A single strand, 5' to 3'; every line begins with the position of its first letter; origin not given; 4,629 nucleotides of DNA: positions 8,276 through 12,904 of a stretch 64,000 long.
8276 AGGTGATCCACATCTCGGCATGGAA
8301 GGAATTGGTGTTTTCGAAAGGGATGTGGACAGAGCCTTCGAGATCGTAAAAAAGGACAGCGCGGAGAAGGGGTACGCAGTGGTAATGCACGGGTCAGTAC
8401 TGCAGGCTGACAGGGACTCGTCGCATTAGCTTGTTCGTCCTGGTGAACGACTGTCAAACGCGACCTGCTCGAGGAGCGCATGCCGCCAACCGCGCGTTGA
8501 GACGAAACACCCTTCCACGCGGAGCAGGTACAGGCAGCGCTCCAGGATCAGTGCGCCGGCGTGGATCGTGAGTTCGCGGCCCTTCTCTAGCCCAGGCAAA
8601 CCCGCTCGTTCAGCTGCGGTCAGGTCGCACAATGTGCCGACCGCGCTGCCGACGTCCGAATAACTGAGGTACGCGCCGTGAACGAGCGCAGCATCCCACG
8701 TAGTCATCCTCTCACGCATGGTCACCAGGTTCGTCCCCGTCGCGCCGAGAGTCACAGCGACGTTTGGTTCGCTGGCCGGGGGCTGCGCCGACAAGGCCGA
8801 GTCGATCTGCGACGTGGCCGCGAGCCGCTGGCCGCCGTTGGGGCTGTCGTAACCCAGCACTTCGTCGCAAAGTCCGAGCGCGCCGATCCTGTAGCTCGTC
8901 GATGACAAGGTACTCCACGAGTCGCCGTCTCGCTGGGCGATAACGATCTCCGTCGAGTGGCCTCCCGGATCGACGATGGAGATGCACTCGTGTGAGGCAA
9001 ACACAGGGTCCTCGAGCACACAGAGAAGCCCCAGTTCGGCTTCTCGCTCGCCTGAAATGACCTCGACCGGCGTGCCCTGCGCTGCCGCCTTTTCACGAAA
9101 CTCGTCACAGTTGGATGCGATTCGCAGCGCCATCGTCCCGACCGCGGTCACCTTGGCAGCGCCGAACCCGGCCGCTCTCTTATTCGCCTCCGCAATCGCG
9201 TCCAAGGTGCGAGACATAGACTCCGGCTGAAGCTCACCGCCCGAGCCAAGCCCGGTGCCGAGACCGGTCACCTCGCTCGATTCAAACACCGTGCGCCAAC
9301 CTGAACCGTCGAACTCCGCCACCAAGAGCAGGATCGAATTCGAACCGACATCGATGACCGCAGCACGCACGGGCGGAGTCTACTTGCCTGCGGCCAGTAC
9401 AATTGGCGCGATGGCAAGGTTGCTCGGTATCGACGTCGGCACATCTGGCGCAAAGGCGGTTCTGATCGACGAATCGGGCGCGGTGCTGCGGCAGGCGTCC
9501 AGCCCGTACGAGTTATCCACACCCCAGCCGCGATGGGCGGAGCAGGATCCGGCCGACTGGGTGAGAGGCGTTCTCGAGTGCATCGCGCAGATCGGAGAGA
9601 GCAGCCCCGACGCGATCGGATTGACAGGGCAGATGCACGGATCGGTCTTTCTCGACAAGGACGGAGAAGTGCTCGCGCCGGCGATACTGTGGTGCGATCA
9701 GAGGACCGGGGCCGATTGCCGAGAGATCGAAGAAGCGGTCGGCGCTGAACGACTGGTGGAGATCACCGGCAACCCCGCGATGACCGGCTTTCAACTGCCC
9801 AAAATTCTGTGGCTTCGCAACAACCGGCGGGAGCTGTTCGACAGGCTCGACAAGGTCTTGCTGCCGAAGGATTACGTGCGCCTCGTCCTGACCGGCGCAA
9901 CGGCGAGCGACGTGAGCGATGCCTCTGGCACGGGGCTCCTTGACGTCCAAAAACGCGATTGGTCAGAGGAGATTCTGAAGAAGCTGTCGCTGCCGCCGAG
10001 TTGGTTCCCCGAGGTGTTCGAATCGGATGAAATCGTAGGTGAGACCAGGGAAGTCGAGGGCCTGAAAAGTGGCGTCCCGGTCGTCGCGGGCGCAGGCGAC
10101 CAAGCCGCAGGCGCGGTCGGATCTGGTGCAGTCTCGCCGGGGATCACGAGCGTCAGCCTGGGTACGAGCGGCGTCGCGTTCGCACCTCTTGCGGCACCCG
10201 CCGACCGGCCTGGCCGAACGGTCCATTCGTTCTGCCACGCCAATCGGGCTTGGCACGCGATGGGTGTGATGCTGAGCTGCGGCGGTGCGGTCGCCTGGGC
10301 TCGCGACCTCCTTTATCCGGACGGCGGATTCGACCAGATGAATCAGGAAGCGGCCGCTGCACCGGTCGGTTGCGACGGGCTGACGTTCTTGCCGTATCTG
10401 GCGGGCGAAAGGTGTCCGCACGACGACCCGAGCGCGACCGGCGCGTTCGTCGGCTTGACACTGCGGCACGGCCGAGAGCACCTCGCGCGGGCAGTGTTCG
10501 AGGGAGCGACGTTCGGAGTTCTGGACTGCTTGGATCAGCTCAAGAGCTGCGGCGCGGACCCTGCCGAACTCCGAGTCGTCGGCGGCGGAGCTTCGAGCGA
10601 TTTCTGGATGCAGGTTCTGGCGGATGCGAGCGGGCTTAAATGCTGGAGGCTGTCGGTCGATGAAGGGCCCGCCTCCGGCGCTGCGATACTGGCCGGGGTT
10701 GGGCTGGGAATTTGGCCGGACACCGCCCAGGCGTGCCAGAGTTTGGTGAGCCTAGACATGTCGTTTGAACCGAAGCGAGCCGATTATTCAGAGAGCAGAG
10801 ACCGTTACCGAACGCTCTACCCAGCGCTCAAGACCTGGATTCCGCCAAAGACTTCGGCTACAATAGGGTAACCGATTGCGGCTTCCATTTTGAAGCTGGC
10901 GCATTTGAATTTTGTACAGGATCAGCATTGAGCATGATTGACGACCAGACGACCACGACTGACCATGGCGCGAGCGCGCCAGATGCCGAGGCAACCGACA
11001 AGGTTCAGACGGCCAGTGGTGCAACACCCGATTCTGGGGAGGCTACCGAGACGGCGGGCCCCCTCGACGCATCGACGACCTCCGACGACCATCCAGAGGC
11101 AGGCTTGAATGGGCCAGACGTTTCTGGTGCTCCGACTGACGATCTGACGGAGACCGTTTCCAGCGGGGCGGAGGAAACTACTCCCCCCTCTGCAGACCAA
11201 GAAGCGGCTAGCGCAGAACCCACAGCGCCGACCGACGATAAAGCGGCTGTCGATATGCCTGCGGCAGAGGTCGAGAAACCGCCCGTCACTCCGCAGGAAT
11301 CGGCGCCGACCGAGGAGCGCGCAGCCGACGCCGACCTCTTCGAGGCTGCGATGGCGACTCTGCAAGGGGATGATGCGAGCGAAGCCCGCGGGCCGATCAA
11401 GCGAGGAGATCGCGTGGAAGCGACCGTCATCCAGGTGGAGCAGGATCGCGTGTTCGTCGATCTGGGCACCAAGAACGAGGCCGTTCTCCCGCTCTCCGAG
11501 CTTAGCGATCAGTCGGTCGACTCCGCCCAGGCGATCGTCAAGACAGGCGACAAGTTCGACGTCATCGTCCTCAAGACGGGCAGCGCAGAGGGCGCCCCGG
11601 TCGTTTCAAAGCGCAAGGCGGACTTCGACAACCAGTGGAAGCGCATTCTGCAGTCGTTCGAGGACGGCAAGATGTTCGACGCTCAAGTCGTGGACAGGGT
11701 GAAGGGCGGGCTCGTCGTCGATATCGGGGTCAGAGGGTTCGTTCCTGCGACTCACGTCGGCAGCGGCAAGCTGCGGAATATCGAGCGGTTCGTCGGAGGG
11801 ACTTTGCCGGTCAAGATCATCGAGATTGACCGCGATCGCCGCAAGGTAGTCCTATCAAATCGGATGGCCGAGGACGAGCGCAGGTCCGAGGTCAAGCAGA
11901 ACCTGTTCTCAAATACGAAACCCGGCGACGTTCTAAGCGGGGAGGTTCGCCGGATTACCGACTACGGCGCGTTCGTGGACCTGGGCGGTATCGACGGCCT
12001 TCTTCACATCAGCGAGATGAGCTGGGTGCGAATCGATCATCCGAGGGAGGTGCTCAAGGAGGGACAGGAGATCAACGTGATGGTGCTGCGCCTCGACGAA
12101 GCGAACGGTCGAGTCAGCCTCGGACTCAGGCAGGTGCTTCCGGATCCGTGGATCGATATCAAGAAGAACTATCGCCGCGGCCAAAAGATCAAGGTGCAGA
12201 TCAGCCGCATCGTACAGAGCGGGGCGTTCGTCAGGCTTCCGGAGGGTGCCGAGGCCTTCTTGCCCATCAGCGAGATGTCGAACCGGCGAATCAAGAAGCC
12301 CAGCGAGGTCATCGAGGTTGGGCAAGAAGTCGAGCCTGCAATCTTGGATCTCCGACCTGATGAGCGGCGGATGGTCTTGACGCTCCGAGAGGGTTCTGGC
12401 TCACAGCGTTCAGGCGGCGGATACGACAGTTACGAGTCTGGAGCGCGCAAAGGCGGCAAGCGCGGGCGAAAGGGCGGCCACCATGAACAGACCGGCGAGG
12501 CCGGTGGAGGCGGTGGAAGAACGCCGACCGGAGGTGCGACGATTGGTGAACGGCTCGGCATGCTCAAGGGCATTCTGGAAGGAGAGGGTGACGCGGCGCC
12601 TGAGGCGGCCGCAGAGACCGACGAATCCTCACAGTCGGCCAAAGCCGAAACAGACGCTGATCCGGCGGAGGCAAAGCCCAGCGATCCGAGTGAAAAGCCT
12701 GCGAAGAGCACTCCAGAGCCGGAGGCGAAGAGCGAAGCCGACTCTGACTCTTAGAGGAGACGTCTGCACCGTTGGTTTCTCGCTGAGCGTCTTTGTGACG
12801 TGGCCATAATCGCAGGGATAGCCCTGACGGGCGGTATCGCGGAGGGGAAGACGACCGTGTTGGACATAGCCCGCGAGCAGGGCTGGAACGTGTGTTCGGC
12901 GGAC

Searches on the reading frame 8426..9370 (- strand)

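Call 45: search_protein_families(library=pfam, proteins=[window:8426-9370:-], max_evalue=0.00001)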
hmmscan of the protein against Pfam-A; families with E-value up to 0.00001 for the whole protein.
window:8426-9370:- (314 aa): 1 family
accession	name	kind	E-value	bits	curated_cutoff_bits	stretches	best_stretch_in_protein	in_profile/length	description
PF02541.22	Ppx-GppA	-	2.8e-34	119.3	27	1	17-300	2-278/285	Ppx/GppA phosphatase family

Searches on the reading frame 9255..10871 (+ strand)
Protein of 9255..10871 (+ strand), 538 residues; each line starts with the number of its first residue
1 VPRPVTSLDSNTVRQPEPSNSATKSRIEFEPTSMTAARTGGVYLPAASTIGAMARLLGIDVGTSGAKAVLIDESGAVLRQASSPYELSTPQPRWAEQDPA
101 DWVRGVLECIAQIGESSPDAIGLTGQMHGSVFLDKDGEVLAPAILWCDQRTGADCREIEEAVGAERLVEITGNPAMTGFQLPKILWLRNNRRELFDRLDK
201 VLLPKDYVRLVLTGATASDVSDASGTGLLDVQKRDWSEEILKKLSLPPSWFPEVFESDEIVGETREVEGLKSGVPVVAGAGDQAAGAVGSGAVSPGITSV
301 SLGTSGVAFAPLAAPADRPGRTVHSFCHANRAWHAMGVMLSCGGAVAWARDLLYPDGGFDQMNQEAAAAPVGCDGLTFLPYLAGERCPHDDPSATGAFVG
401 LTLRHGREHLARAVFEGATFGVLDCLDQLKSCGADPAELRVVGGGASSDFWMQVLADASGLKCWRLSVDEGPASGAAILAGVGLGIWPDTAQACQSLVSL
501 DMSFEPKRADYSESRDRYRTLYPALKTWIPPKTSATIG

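Call 45: search_protein_families(library=pfam, proteins=[window:9255-10871:+], max_evalue=0.00001)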
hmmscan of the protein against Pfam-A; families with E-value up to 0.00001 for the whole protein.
window:9255-10871:+ (538 aa): 2 families
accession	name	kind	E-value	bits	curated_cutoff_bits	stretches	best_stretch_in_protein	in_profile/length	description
PF00370.27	FGGY_N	-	1.7e-68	231.3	28.8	1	57-289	3-245/245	FGGY family of carbohydrate kinases, N-terminal domain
PF02782.22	FGGY_C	-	1.7e-33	116.5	27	1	300-483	3-197/198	FGGY family of carbohydrate kinases, C-terminal domain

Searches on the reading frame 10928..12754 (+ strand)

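Call 45: search_protein_families(library=pfam, proteins=[window:10928-12754:+], max_evalue=0.00001)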
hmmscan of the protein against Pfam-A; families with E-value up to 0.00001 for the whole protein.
window:10928-12754:+ (608 aa): 4 families
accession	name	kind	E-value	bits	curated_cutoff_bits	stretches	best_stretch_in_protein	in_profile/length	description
PF00575.29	S1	-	4.9e-61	203.5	22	4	332-401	4-74/74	S1 RNA binding domain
PF23459.1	S1_RRP5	-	3e-16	60.2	27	0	415-480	1-64/72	RRP5 S1 domain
PF13509.12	S1_2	-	1.6e-07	31.8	21.8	0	418-451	2-35/61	S1 domain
PF21710.3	Spt6_S1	-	1.2e-06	29.2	27.5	0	413-478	12-78/91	Spt6, S1/OB domain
